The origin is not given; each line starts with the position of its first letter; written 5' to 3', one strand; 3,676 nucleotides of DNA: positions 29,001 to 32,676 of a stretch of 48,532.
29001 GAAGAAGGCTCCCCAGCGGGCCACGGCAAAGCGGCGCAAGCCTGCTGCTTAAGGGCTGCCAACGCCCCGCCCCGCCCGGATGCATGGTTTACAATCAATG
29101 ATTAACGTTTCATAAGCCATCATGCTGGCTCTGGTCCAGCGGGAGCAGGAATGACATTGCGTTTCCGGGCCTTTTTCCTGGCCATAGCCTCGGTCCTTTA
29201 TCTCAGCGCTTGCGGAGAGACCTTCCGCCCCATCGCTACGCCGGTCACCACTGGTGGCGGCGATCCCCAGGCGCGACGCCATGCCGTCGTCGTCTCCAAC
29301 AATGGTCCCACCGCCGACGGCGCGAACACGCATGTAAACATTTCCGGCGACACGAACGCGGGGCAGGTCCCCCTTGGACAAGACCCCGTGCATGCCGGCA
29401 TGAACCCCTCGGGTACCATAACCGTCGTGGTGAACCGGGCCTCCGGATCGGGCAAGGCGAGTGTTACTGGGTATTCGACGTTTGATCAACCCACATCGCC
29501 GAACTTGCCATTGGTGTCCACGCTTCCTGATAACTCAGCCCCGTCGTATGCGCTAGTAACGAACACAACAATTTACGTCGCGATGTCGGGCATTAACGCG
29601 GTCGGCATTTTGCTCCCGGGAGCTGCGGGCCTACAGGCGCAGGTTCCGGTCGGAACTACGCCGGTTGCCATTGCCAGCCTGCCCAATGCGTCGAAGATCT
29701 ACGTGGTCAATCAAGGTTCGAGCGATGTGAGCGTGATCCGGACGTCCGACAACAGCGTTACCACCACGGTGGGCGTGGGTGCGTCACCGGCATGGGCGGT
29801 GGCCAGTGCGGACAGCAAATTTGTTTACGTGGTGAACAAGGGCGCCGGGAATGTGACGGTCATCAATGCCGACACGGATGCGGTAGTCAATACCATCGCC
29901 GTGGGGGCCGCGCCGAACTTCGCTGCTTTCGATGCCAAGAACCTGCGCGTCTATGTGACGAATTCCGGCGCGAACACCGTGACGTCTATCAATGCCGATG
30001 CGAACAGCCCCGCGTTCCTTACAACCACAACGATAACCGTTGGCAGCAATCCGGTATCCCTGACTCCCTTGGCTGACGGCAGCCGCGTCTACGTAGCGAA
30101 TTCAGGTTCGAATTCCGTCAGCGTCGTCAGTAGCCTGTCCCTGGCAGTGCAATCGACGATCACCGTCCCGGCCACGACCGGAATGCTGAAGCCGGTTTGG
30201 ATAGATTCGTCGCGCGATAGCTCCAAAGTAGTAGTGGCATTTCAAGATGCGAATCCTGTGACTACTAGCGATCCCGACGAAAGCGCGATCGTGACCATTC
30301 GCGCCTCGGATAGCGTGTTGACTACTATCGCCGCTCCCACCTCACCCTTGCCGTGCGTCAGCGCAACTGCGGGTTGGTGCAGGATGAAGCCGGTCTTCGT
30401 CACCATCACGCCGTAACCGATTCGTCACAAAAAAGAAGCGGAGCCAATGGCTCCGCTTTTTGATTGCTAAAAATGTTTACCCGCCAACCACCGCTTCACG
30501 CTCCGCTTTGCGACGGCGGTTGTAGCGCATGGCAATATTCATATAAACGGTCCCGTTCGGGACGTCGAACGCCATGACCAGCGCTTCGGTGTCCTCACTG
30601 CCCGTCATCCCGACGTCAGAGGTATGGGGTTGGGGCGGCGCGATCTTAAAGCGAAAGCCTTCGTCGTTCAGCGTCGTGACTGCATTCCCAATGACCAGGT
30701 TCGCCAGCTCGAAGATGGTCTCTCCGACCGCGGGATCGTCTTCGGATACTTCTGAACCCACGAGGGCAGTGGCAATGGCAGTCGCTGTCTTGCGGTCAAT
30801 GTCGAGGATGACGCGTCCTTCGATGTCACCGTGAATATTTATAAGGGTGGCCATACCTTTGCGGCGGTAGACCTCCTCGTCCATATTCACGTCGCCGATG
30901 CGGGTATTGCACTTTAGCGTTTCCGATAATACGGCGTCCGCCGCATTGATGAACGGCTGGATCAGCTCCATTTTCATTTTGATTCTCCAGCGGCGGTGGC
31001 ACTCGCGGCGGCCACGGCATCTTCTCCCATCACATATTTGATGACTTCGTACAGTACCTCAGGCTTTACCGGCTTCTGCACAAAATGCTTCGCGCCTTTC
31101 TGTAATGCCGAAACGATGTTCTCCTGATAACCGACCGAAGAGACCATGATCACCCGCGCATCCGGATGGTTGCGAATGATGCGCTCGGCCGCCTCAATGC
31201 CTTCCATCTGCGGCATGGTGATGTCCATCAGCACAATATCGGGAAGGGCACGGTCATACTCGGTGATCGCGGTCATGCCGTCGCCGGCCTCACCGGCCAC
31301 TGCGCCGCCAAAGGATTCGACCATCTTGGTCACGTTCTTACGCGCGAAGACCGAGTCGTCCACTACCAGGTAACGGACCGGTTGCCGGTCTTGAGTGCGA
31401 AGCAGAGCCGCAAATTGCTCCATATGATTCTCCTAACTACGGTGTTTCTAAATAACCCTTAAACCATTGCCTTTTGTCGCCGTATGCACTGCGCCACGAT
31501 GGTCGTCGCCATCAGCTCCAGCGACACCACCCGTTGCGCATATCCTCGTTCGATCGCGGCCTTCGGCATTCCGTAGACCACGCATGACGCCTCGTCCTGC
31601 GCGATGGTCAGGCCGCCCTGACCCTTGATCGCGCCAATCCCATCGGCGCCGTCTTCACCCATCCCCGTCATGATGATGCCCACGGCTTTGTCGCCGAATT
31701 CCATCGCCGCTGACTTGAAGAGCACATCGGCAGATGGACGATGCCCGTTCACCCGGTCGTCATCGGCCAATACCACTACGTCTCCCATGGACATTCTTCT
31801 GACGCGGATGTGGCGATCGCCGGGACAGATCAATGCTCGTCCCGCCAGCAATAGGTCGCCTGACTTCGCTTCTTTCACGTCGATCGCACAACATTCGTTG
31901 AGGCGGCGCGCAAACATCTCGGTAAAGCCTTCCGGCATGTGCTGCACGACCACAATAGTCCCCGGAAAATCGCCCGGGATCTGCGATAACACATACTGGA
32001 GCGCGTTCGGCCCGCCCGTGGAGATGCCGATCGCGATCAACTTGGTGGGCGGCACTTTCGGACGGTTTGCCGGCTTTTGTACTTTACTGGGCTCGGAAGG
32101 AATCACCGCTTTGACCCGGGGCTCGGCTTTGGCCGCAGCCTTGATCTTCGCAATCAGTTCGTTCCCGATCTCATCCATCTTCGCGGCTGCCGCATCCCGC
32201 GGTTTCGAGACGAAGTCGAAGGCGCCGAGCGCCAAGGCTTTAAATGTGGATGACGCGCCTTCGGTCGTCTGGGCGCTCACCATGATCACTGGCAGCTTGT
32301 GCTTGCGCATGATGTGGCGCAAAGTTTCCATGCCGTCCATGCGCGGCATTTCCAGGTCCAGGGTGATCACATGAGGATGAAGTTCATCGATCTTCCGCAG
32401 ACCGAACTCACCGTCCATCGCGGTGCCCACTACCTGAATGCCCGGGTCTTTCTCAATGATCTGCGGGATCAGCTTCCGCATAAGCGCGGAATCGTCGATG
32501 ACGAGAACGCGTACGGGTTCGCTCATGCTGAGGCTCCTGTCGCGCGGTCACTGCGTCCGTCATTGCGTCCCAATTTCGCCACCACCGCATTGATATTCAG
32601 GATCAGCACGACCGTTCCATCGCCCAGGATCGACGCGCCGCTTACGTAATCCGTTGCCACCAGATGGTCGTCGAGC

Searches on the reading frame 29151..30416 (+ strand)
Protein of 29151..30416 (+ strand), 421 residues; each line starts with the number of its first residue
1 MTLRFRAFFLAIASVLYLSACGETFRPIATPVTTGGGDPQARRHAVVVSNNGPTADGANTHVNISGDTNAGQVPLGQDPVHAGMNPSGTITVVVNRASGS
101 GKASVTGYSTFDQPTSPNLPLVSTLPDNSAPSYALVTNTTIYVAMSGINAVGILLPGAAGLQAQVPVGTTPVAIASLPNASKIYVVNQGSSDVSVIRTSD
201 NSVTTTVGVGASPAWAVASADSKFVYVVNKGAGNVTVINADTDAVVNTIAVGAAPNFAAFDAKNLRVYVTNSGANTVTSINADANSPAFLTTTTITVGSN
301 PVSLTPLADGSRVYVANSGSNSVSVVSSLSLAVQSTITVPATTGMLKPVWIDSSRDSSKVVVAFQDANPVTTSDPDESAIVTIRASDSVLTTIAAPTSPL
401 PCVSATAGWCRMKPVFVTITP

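Call 66: search_protein_families(library=pfam, proteins=[window:29151-30416:+], max_evalue=0.00001)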
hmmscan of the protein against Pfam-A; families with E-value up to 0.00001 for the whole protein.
window:29151-30416:+ (421 aa): 1 family
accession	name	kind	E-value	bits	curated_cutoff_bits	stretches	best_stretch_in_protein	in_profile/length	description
PF10282.15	Lactonase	-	2.5e-07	30.7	21.7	0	247-327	31-114/344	Lactonase, 7-bladed beta-propeller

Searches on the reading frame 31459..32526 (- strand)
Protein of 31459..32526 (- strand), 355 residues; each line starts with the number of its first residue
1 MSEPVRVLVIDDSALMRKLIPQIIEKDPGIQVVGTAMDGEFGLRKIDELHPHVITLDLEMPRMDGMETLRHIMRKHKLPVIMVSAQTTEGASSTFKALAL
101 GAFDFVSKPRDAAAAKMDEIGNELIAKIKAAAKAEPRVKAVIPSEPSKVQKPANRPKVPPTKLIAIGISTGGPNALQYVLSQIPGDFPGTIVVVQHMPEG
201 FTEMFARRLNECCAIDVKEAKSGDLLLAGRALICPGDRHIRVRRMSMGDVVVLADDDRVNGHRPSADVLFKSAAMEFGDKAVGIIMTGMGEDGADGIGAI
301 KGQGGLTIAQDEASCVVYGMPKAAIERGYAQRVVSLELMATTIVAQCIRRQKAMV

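Call 66: search_protein_families(library=pfam, proteins=[window:31459-32526:-], max_evalue=0.00001)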
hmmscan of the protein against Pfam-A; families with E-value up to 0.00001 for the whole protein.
window:31459-32526:- (355 aa): 2 families
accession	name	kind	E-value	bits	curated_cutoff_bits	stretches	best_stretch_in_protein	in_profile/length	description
PF01339.22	CheB_methylest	-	9.2e-69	231.1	24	1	164-343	1-174/174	CheB methylesterase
PF00072.30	Response_reg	-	9.7e-25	87.3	30.2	1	7-112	1-103/111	Response regulator receiver domain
